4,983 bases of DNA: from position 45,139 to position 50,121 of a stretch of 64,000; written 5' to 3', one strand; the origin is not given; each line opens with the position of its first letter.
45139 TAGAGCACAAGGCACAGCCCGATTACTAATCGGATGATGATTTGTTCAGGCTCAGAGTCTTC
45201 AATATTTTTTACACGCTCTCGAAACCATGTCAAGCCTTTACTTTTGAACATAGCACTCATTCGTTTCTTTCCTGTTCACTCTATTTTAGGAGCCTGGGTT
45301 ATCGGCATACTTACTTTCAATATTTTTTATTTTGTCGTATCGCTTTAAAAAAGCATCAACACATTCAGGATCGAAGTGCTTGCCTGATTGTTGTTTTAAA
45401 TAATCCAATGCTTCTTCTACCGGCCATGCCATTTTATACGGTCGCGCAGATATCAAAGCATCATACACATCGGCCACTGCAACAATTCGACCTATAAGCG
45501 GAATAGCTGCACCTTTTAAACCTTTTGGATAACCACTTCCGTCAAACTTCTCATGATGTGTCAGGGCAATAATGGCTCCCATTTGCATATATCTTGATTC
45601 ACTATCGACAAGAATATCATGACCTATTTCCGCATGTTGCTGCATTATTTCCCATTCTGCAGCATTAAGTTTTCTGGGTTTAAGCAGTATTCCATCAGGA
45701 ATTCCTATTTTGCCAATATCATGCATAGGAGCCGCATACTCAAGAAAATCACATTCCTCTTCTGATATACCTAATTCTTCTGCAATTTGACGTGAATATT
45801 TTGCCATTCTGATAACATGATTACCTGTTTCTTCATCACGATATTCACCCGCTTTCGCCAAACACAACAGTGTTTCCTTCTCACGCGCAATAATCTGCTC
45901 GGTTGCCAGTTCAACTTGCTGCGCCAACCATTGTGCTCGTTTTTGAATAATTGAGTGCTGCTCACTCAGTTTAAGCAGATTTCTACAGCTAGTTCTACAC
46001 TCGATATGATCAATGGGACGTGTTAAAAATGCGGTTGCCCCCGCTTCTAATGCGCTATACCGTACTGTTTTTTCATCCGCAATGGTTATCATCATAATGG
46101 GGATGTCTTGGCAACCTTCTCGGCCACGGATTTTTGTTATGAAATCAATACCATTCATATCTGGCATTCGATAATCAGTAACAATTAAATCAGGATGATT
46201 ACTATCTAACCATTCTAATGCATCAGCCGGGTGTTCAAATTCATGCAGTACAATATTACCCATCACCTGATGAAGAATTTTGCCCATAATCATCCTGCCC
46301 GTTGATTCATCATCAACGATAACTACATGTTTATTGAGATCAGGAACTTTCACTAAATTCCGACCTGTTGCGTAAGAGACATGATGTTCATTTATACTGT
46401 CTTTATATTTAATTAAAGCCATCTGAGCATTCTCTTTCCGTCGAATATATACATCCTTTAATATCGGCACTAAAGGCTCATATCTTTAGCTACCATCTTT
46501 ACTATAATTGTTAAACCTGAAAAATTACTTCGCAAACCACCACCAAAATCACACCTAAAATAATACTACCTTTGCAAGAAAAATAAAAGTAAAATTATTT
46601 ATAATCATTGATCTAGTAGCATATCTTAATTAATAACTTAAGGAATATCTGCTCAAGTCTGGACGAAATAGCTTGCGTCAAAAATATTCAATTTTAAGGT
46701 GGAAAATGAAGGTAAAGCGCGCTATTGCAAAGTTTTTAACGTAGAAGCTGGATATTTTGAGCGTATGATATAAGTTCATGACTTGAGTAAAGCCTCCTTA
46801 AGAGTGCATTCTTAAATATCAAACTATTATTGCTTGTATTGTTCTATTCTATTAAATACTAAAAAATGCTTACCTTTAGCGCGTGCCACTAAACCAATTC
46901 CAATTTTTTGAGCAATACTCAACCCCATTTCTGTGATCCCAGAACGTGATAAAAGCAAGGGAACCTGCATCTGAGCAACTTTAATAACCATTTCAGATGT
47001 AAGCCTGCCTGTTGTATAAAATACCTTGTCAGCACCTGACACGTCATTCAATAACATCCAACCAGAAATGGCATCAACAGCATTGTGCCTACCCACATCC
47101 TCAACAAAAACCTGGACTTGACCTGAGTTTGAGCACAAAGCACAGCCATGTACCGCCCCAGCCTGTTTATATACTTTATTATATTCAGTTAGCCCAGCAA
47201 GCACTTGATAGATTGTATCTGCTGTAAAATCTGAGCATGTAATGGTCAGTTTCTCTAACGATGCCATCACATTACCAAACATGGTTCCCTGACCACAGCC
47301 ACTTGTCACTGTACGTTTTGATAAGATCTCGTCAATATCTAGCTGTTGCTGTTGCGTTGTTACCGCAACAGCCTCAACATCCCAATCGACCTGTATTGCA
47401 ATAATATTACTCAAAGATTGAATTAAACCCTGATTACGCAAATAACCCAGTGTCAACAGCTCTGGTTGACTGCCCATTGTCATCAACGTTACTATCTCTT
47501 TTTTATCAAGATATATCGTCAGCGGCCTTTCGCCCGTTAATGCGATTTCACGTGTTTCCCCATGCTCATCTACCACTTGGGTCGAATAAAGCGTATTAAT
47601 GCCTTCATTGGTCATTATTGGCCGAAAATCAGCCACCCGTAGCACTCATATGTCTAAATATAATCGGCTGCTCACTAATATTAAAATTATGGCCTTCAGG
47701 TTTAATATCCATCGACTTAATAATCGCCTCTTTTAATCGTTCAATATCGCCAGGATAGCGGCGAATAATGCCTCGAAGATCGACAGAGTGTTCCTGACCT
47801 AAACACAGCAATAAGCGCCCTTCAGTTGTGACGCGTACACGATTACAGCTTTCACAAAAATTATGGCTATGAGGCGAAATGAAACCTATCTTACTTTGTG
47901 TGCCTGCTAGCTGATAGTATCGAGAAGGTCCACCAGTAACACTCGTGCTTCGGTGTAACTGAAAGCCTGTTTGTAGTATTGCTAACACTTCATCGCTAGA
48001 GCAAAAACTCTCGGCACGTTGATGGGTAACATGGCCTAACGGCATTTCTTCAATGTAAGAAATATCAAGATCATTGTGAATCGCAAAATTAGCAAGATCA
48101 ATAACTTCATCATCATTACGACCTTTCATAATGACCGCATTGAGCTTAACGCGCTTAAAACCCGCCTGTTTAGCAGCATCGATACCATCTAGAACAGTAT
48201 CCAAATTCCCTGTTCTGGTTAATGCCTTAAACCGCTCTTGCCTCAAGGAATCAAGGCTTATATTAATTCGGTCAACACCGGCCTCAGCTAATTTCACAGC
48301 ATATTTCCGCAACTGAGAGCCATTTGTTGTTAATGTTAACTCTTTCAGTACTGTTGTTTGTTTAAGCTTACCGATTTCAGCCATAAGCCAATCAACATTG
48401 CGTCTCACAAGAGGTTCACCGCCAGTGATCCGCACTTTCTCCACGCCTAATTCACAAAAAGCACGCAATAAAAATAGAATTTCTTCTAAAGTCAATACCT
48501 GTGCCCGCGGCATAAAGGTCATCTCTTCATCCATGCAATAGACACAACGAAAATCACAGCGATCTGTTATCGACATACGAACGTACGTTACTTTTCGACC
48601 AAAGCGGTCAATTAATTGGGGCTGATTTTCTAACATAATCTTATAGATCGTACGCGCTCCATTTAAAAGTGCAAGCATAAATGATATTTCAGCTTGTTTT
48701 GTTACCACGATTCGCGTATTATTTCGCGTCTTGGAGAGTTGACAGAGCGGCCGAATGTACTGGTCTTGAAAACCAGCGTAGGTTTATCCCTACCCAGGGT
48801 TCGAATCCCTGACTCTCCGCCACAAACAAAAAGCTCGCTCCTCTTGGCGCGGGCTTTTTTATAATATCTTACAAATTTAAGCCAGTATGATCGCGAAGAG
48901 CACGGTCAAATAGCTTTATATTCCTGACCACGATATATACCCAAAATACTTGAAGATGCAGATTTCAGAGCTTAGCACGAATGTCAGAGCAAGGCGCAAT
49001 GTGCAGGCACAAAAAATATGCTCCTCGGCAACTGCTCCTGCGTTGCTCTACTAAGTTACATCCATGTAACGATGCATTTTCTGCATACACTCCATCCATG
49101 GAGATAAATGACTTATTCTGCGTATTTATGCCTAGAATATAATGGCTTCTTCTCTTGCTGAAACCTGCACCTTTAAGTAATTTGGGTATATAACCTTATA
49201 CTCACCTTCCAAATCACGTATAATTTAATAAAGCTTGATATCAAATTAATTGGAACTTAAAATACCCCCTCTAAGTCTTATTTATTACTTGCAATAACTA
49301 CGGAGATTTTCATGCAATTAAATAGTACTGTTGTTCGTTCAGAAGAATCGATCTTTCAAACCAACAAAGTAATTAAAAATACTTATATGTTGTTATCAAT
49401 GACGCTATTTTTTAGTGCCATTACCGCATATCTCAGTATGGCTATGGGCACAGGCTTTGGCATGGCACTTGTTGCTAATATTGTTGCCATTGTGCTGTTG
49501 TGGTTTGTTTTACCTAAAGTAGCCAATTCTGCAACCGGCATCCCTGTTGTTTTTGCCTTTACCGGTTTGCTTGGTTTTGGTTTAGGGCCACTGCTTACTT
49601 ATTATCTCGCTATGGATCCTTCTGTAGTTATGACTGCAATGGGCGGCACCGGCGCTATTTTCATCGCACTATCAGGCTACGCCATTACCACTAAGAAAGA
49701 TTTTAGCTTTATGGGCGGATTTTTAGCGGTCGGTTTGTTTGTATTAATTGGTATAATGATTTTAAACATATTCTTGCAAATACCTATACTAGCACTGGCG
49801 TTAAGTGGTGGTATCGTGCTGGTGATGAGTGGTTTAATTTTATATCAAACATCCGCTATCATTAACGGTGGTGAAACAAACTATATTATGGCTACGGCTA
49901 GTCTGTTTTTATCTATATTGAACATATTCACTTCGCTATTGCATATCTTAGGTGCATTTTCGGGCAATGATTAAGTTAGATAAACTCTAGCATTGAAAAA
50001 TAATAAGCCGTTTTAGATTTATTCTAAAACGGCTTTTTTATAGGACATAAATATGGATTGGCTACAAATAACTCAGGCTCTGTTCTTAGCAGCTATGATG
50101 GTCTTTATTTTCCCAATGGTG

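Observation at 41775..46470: Complete rpfF / rpfC-rpfG-like DSF signalling module in a marine Alteromonadales-like chromosome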

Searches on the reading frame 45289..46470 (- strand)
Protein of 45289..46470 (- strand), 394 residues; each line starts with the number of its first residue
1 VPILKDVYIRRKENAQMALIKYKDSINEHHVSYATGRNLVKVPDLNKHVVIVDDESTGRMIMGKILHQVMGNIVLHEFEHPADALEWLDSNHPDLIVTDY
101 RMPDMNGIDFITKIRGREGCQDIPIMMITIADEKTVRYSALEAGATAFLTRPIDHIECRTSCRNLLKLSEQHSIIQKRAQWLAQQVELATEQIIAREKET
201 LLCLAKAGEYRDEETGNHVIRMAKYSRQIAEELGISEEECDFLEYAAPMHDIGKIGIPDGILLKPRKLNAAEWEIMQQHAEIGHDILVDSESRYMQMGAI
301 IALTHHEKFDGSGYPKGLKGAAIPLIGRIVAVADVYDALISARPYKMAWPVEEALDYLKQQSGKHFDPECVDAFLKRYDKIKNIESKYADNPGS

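Call 3: search_protein_families(library=pfam, proteins=[window:45289-46470:-], max_evalue=0.01)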
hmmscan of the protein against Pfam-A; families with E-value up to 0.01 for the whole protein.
window:45289-46470:- (394 aa): 3 families
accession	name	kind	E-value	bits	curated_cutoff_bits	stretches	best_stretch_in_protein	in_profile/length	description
PF13487.12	HD_5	-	1.1e-35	123.4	27.2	1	211-369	10-169/170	HD domain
PF00072.30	Response_reg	-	3.5e-24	85.6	30.2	1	49-157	1-105/111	Response regulator receiver domain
PF01966.28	HD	-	2.4e-21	76.6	22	1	216-338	2-115/116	HD domain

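Call 4: search_protein_families(library=ncbifam, proteins=[window:45289-46470:-], max_evalue=0.01)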
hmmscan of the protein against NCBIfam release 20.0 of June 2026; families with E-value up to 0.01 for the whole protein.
window:45289-46470:- (394 aa): 98 families (the best 25 are shown)
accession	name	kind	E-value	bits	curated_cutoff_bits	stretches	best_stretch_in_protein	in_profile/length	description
NF053512.1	nitric_RR_NosR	exception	2.3e-50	171.8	400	2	176-384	150-360/422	response regulator c-di-GMP phosphodiesterase, NosR family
NF001965.0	PRK00742.1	subfamily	5.6e-17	62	293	1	48-163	5-120/357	chemotaxis-specific protein-glutamate methyltransferase CheB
NF007135.0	PRK09581.1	equivalog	1.5e-16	60.2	474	1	49-192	5-145/457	PleD family two-component system response regulator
TIGR01818.1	ntrC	equivalog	2e-16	59.9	558.6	1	49-167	1-115/463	nitrogen regulation protein NR(I)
TIGR02154.1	PhoB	equivalog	1.6e-15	57.1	296.2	1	47-193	3-146/226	phosphate regulon transcriptional regulator PhoB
NF007969.0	PRK10693.1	equivalog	5.8e-15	55.1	329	1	45-157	6-114/337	two-component system response regulator RssB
NF007901.0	PRK10610.1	equivalog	3.4e-14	53.1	189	1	46-154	5-112/129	chemotaxis response regulator CheY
NF041866.1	EpsW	equivalog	8.5e-14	51.3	200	1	47-169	6-128/131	exopolysaccharide biosynthesis response regulator EpsW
NF045944.1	ResRegRpaBCyano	equivalog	1e-13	51.2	330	1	50-176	1-122/229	response regulator transcription factor RpaB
NF009206.0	PRK12555.1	subfamily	2.1e-13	50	342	1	49-180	3-135/340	chemotaxis-specific protein-glutamate methyltransferase CheB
NF006900.1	PRK09390.1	equivalog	7.8e-13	48.4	255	1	47-188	5-142/203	response regulator FixJ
NF041367.1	CheY_Halo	equivalog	8.7e-13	48.7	200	1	49-157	1-105/114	chemotaxis protein CheY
NF007018.1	PRK09483.1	equivalog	1.4e-12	47.8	280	1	49-191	4-143/217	UvrY/SirA/GacA family response regulator transcription factor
NF008176.1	PRK10923.1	equivalog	1.8e-12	46.6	620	1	48-174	5-123/469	nitrogen regulation protein NR(I)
NF007546.0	PRK10161.1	equivalog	2.6e-12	46.8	471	1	47-158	3-112/229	phosphate response regulator transcription factor PhoB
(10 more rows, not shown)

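Call 7: search_solved_structures(query=window:45289-46470:-, max_evalue=1e-10, show_alignments=1)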
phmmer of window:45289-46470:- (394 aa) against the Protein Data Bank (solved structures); distinct sequences matched with E-value up to 1e-10: 54.
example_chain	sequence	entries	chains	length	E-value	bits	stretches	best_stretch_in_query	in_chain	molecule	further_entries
4mcw_A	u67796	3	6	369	3.8e-60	207.1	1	191-390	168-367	Metal dependent phosphohydrolase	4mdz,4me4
5z7c_A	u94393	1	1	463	3.6e-43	151.2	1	206-374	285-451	3'3'-cGAMP-specific phosphodiesterase 3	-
4r8z_A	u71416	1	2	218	1.2e-35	126.5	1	196-391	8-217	Cyclic di-GMP phosphodiesterase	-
9rbz_A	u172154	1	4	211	8.9e-21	77.5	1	203-375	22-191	HD domain/sensory box protein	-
9rc0_A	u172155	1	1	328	2.7e-20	75.9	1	200-375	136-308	HD domain/sensory box protein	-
9xzo_A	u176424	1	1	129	1.8e-16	63.3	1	49-167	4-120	De novo protein M1X0B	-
9g85_A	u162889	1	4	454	4.9e-16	61.9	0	49-168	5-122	Response regulator PleD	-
2wb4_A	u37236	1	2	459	5e-16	61.9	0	49-168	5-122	DIGUANYLATE CYCLASE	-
9g86_A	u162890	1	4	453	5.7e-16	61.7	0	51-168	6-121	Response regulator PleD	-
1w25_A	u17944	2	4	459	5.8e-16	61.6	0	51-168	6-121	STALKED-CELL DIFFERENTIATION CONTROLLING PROTEIN | RESPONSE REGULATOR PLED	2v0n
3h1g_A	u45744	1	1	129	9.4e-16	61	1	48-153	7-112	Chemotaxis protein cheY homolog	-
3gwg_A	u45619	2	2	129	9.4e-16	61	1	48-153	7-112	Chemotaxis protein cheY homolog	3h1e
3h1f_A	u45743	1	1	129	1.2e-14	57.3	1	48-153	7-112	Chemotaxis protein cheY homolog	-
3luf_A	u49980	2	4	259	1.2e-13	54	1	17-168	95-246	Two-component system response regulator/GGDEF domain protein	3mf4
3ffx_A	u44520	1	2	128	3e-13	52.7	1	49-154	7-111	Chemotaxis protein cheY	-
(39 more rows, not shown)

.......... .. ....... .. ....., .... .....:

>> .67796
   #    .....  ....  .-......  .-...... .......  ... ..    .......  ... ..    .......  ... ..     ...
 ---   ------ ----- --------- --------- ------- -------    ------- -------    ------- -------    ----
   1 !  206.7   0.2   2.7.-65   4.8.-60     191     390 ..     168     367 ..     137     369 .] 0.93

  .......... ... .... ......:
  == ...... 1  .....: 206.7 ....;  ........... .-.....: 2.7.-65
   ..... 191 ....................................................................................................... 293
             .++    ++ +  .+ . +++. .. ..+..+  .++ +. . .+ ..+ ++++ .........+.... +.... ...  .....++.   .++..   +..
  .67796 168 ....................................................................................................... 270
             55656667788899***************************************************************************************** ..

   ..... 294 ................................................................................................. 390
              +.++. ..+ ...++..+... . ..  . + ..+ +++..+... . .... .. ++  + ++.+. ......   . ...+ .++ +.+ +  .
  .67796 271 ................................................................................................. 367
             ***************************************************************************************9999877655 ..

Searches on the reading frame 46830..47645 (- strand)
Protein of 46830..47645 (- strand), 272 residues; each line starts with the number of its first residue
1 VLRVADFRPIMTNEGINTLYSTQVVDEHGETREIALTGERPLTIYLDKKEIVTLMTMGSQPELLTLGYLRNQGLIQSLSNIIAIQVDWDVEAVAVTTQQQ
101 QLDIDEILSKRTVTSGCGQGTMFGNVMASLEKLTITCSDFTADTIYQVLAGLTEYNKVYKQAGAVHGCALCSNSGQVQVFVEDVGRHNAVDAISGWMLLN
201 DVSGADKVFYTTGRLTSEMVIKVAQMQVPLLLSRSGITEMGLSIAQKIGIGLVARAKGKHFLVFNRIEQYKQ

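Call 27: search_protein_families(library=ncbifam, proteins=[window:46830-47645:-], max_evalue=0.00001)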
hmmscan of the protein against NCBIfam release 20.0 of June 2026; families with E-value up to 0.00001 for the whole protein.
window:46830-47645:- (272 aa): 2 families
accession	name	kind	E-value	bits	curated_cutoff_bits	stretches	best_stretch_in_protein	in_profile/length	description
NF001943.0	PRK00724.1-2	equivalog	2.2e-41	141.7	269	1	26-266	16-268/274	formate dehydrogenase accessory sulfurtransferase FdhD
TIGR00129.1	fdhD_narQ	equivalog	8e-39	133.4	140.9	1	36-267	5-232/237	formate dehydrogenase accessory sulfurtransferase FdhD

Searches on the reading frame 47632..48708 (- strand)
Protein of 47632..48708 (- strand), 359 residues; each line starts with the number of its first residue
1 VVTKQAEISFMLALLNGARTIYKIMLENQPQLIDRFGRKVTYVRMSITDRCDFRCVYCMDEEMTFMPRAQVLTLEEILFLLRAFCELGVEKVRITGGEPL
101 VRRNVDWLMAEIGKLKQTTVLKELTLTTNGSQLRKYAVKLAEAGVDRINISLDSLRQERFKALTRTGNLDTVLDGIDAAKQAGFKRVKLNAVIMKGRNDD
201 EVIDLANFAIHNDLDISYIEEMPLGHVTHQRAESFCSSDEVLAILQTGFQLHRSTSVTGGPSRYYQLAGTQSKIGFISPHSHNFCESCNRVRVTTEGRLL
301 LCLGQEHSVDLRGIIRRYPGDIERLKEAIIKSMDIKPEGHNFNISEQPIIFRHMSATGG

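Call 27: search_protein_families(library=ncbifam, proteins=[window:47632-48708:-], max_evalue=0.00001)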
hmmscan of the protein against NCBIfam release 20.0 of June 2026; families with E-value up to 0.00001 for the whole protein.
window:47632-48708:- (359 aa): 53 families (the best 25 are shown)
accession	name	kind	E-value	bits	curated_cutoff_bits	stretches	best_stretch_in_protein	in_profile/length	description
TIGR02666.1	moaA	equivalog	9.6e-113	376.5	284.05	1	32-359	1-336/336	GTP 3',8-cyclase MoaA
TIGR02668.1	moaA_archaeal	equivalog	1.6e-70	237.5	325.25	1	32-332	1-294/303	GTP 3',8-cyclase MoaA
NF001199.0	PRK00164.2-1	equivalog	4.1e-64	216.7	231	1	32-332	3-297/308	GTP 3',8-cyclase MoaA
NF045702.1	rSAM_GDGT_ether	equivalog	1.6e-18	66.6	450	1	42-213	87-257/486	tetraether lipid synthase Tes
NF050035.1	rSAM_WgK_link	exception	1.8e-17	63.4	650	1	41-222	9-182/367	radical SAM/SPASM peptide maturase WgkB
NF045646.2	rSAM_Se_TrsS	equivalog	8.5e-16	57.5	490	1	43-213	88-255/441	radical SAM (seleno)protein TrsS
NF038283.1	viperin_w_prok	equivalog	1.1e-15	57.6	180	1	46-202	7-171/281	viperin family antiviral radical SAM protein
TIGR04347.1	pseudo_SAM_Halo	equivalog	3.5e-15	56.1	525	1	39-205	36-198/390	TIGR04347 family pseudo-SAM/SPASM protein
TIGR04317.1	W_rSAM_matur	equivalog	3.9e-15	55.8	380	1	41-181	4-138/349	tungsten cofactor oxidoreductase radical SAM maturase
TIGR04545.1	rSAM_ahbD_hemeb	equivalog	4.7e-15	55.9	500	1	46-211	5-164/339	heme b synthase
NF049973.1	radical_Rv1681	equivalog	7.8e-15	54.6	380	1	50-208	81-233/326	Rv1681 family radical SAM protein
NF045574.1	sacti_mat_StsB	exception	1.1e-13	50.9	625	1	37-222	92-267/466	StsB family radical SAM/SPASM domain sactipeptide maturase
TIGR04055.1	rSAM_NirJ2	equivalog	1.5e-13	51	500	1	46-211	5-163/326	putative heme d1 biosynthesis radical SAM protein NirJ2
TIGR02109.1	PQQ_syn_pqqE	equivalog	2.5e-13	49.7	381.35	1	45-217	11-175/358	pyrroloquinoline quinone biosynthesis protein PqqE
TIGR04546.1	rSAM_ahbC_deAc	equivalog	4e-13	48.9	650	1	41-216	39-205/390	12,18-didecarboxysiroheme deacetylase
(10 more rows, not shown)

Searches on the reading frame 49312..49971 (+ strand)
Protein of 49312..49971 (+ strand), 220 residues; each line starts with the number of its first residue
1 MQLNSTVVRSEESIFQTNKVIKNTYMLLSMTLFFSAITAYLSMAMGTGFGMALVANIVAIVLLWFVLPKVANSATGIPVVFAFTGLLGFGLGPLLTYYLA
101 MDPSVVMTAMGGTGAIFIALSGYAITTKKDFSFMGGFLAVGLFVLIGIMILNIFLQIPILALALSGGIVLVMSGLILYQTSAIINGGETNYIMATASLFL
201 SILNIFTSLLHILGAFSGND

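Call 27: search_protein_families(library=ncbifam, proteins=[window:49312-49971:+], max_evalue=0.00001)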
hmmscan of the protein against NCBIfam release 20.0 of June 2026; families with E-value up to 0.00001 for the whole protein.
window:49312-49971:+ (220 aa): 1 family
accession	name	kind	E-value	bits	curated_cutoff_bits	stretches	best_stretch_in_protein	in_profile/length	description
NF007765.0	PRK10447.1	equivalog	9.7e-54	182.4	353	1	8-217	8-217/219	FtsH protease modulator YccA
